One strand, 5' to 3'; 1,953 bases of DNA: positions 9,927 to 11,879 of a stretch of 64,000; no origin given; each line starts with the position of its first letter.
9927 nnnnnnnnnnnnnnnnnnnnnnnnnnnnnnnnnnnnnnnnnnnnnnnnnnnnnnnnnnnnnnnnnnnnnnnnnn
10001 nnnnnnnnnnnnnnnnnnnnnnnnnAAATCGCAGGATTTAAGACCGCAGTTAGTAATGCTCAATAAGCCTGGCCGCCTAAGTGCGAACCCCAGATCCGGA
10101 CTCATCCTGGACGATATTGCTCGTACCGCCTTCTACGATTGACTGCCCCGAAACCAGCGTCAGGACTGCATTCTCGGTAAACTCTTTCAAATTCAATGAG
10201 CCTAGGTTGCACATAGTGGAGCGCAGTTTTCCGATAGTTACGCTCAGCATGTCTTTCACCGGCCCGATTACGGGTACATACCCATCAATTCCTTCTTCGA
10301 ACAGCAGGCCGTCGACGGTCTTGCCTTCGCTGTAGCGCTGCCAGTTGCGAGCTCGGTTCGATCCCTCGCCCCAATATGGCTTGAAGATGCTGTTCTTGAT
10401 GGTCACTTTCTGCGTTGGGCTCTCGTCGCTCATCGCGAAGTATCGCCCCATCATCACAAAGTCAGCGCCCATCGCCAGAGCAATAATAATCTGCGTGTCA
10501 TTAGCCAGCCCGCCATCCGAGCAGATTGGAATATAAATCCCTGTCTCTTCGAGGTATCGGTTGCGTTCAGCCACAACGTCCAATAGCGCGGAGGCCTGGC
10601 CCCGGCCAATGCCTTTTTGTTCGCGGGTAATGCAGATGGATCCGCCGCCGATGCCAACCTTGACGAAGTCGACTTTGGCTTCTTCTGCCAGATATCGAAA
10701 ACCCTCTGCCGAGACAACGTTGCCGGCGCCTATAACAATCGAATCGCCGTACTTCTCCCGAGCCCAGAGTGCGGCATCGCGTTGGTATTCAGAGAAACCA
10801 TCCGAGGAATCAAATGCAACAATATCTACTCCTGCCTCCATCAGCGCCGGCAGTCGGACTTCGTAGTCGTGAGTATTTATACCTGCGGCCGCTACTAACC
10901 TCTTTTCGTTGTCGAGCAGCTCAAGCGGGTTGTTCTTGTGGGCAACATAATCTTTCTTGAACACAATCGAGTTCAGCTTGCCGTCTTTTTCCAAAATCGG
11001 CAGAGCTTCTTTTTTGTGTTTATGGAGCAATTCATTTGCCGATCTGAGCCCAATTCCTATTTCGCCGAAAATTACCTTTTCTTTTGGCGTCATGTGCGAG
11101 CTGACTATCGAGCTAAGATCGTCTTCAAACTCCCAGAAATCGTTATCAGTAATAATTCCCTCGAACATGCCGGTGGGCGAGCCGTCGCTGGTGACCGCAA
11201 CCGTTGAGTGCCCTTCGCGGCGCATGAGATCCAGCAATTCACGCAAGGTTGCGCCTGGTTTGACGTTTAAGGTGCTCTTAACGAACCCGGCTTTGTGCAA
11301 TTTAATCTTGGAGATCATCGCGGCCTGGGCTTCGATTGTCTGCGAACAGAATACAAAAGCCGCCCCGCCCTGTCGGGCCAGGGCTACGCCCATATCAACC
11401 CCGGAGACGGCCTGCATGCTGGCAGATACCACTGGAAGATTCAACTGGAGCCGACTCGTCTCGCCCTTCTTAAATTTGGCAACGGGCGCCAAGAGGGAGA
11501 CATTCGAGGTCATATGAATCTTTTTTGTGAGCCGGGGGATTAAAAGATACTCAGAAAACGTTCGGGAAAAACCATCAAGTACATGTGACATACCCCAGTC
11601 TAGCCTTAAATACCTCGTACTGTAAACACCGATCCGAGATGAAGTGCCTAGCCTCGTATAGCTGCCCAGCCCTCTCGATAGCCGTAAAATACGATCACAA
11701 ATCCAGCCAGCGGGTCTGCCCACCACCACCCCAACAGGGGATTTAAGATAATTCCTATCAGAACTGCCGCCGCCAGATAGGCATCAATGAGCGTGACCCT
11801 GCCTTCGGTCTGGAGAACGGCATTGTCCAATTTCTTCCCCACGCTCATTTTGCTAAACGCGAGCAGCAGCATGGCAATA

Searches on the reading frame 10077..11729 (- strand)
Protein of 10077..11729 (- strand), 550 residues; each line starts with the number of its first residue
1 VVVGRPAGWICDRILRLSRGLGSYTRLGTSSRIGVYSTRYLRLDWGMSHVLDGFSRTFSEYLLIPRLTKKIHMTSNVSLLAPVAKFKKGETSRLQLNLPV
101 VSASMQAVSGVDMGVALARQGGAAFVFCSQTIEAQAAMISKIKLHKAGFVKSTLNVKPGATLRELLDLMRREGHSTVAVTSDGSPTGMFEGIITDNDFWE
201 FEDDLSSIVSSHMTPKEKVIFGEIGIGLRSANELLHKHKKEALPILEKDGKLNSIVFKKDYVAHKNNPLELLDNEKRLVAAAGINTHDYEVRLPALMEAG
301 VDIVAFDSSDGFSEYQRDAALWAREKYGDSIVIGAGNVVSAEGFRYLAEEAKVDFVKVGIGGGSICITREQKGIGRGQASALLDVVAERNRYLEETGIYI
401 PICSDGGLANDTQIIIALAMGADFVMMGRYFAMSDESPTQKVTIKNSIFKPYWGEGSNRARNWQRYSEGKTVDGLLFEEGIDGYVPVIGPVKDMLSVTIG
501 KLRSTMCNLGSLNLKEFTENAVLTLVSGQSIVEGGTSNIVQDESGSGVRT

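Call 32: search_protein_families(library=ncbifam, proteins=[window:10077-11729:-], max_evalue=1e-10)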
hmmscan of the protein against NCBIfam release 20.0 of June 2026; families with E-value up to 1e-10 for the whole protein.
window:10077-11729:- (550 aa): 11 families
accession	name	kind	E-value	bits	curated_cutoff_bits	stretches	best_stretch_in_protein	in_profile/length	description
NF005493.0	PRK07107.1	equivalog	5.1e-220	731.2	585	1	47-544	1-496/502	IMP dehydrogenase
TIGR01302.1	IMP_dehydrog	equivalog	1.4e-94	317.6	481.5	1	57-518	3-449/450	IMP dehydrogenase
NF005869.0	PRK07807.1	equivalog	7.5e-56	190.1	549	1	97-535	44-473/479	GuaB1 family IMP dehydrogenase-related protein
NF052358.1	GMPRedGuaB1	equivalog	1.4e-54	186.1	675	1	97-534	44-472/479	GMP reductase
TIGR01303.1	IMP_DH_rel_1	equivalog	6.3e-54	183.6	562.75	1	97-534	43-470/475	GuaB1 family IMP dehydrogenase-related protein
NF005311.0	PRK06843.1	equivalog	2.9e-42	145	779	1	265-534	131-395/404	inosine 5-monophosphate dehydrogenase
NF003470.0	PRK05096.1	equivalog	1.5e-33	116.4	397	1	274-529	95-339/347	GMP reductase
TIGR01305.1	GMP_reduct_1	equivalog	9.1e-30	103.8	492.15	1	276-529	96-338/343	GMP reductase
NF003966.0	PRK05458.1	equivalog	1.1e-26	93.9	344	1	280-472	89-275/327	GMP reductase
TIGR01306.1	GMP_reduct_2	equivalog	3.3e-22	79.4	465.65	1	283-472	90-271/321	GMP reductase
TIGR01304.1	IMP_DH_rel_2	equivalog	3.4e-17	62.7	342.1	1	356-518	210-359/365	GuaB3 family IMP dehydrogenase-related protein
